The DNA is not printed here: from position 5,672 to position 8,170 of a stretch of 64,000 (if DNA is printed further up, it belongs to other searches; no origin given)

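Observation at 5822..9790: Class III nucleotide cyclase fused through one TM helix to a complete AsmA-like envelope protein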

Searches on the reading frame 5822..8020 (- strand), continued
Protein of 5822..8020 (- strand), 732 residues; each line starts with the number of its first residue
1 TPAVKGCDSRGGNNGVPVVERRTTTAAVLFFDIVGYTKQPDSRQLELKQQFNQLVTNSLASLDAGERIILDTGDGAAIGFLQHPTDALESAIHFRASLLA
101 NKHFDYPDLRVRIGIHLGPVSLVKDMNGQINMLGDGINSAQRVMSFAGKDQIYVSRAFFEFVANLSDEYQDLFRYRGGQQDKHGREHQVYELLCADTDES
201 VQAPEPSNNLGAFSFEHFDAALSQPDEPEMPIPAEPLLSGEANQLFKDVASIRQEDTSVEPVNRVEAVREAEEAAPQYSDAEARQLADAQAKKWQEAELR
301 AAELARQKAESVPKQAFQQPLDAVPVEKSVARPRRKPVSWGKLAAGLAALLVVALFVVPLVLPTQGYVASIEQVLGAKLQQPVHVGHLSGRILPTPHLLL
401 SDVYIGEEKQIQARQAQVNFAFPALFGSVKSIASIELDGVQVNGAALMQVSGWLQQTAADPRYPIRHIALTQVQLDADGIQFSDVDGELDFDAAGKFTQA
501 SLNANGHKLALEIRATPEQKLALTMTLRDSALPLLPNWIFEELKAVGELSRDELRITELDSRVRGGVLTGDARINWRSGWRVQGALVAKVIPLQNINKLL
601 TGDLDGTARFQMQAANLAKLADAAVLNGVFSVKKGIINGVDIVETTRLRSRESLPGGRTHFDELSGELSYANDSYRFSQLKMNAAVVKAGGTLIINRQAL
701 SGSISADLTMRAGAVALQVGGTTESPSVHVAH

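Call 33: search_protein_representatives(protein=window:5822-8020:-)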
Query: 732 residues. Proteins with E-value up to 0.001 (for the whole library): 5407; up to 1e-10: 2627; up to 1e-30: 731. The best 150 are listed.
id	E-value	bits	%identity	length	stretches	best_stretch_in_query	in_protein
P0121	1.5e-292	988.6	66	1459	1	11-729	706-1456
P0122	1.5e-285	965.4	64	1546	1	10-731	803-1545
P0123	1.6e-283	958.7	64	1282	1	3-729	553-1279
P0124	1.6e-271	919.1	61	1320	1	4-731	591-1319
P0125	2.6e-266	901.9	63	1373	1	21-732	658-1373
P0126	2.9e-253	858.8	62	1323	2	279-728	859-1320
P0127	7.6e-236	801.2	57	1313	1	11-729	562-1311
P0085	2.2e-234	796.4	56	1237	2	272-732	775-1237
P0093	4.7e-231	785.4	55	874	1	2-731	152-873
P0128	2.1e-224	763.4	56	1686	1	20-730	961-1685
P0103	6.0e-223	758.6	52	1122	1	18-729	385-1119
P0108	8.9e-220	748.1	51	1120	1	20-730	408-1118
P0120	1.4e-213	727.6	68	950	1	191-732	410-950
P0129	1.1e-205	701.5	53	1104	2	261-728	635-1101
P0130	3.0e-204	696.8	49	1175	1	20-729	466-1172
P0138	8.1e-166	569.8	55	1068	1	203-731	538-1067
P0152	1.3e-145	503.0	41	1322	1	19-730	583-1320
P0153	5.6e-144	497.6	51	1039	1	245-730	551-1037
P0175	7.8e-123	427.7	33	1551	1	15-729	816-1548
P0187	1.7e-102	360.5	38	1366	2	20-328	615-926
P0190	1.4e-92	327.7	34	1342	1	21-726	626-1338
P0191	8.3e-91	321.9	37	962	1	218-723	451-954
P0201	6.2e-82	292.6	32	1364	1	21-728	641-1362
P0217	3.5e-72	260.3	33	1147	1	222-729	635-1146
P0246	2.0e-48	181.8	45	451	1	20-225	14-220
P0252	1.2e-46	175.9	54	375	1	21-194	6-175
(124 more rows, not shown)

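Call 37: search_protein_families(library=pfam, alignment_id=A3, max_evalue=0.01)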
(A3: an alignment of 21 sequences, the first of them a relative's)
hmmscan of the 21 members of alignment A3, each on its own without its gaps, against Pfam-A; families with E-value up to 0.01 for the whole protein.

A. member 1, P0246 (451 aa): 1 family
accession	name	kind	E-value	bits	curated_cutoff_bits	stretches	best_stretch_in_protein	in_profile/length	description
PF00211.25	Guanylate_cyc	-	1.4e-07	31.8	21.9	1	82-159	79-158/183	Adenylate and Guanylate cyclase catalytic domain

B. families by the number of members that match (of 21 scanned): 7 families
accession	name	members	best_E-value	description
PF00211.25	Guanylate_cyc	21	8.8e-09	Adenylate and Guanylate cyclase catalytic domain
PF08308.17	PEGA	3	1.1e-05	PEGA domain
PF00069.31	Pkinase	1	1.5e-32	Protein kinase domain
PF07714.23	PK_Tyr_Ser-Thr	1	3.8e-15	Protein tyrosine and serine/threonine kinase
PF03109.22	ABC1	1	6.1e-08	ABC1 atypical kinase-like domain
PF01636.29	APH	1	0.00018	Phosphotransferase enzyme family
PF16415.11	CNOT1_CAF1_bind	1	0.00046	CCR4-NOT transcription complex subunit 1 CAF1-binding domain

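Call 38: search_protein_families(library=pfam, alignment_id=A4, max_evalue=0.01)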
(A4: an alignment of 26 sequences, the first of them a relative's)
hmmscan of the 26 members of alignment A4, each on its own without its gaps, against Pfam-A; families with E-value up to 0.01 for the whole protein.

A. member 1, P0138 (1068 aa): 0 families

B. families by the number of members that match (of 26 scanned): 4 families
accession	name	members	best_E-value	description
PF13116.12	YhdP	15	2.4e-09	YhdP protein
PF05170.20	AsmA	8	1.3e-09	AsmA family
PF05359.17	DUF748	1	2e-05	Domain of Unknown Function (DUF748)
PF04519.19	Bactofilin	1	0.0035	Polymer-forming cytoskeletal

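Call 43: find_related_loci(query=P0138, collection=genome_contigs, flank=5000)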
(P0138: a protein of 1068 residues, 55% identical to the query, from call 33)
Query P0138 (1068 aa) in genome_contigs; peptide patterns used: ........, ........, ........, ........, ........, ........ (x = any residue, [..] = any of these).
45 stretches matched a pattern; 2 encode a relative of the query (tblastn E <= 1e-3); 2 distinct loci.
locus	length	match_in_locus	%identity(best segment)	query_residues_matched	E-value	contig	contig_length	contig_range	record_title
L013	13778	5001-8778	55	1-1066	0e+0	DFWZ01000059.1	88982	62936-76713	MAG TPA_asm: Gallionella sp. UBA4121 UBA4121_contig_356, whole genome shotgun sequence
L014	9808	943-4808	49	1-1065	1e-134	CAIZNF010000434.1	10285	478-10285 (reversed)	MAG: uncultured Nitrosomonadales bacterium isolate Loc090116-9m_bin-0587 genome assembly, contig: bin-0587:434/722, whol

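Call 45: list_cluster_members(proteins=[P0175, P0190, P0201, P0187, P0138, P0153, P0191, P0217, P0246, P0252])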
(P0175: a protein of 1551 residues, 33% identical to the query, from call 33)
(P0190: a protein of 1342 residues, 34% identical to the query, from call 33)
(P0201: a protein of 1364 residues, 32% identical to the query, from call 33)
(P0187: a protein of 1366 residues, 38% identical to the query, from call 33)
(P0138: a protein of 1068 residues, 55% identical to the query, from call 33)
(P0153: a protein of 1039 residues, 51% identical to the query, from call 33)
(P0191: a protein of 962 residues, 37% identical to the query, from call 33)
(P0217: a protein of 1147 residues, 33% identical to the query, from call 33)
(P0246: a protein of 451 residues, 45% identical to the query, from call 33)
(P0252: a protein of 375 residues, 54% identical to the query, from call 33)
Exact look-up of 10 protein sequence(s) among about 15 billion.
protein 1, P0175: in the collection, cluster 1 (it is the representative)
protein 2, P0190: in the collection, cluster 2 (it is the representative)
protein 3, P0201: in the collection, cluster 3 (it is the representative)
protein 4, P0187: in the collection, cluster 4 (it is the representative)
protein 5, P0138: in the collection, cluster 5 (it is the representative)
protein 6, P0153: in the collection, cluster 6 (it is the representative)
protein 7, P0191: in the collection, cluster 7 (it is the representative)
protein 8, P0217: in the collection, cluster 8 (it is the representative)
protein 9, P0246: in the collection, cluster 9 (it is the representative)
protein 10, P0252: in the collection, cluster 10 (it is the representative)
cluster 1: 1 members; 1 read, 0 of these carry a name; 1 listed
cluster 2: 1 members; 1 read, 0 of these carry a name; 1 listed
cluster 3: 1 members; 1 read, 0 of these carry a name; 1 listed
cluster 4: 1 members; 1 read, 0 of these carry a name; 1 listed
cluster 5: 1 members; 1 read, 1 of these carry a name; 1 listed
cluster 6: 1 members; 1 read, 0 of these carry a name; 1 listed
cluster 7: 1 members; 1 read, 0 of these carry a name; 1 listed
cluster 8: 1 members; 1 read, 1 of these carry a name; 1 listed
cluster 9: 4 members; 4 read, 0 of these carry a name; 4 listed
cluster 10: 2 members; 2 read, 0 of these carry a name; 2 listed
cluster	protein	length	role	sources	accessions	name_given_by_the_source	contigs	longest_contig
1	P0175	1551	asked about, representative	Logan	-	-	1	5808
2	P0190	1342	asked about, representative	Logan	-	-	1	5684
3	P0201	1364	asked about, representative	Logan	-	-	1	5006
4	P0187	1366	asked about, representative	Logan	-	-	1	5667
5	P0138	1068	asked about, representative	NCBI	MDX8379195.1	MAG: hypothetical protein R8K48_04000 [Gallionella sp.]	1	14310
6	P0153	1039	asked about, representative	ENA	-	-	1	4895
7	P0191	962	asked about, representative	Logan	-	-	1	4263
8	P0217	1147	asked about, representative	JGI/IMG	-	hypothetical protein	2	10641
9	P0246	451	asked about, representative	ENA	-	-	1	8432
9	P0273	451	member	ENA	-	-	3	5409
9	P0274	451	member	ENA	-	-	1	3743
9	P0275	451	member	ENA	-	-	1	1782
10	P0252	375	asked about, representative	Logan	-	-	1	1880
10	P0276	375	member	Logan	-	-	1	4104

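Call 59: find_related_loci(query=P0190, collection=genome_contigs, flank=5000)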
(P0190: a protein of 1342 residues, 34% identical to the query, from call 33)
Query P0190 (1342 aa) in genome_contigs; peptide patterns used: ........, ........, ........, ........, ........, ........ (x = any residue, [..] = any of these).
249 stretches matched a pattern, but none encodes a relative of the query by tblastn (E <= 1e-3).
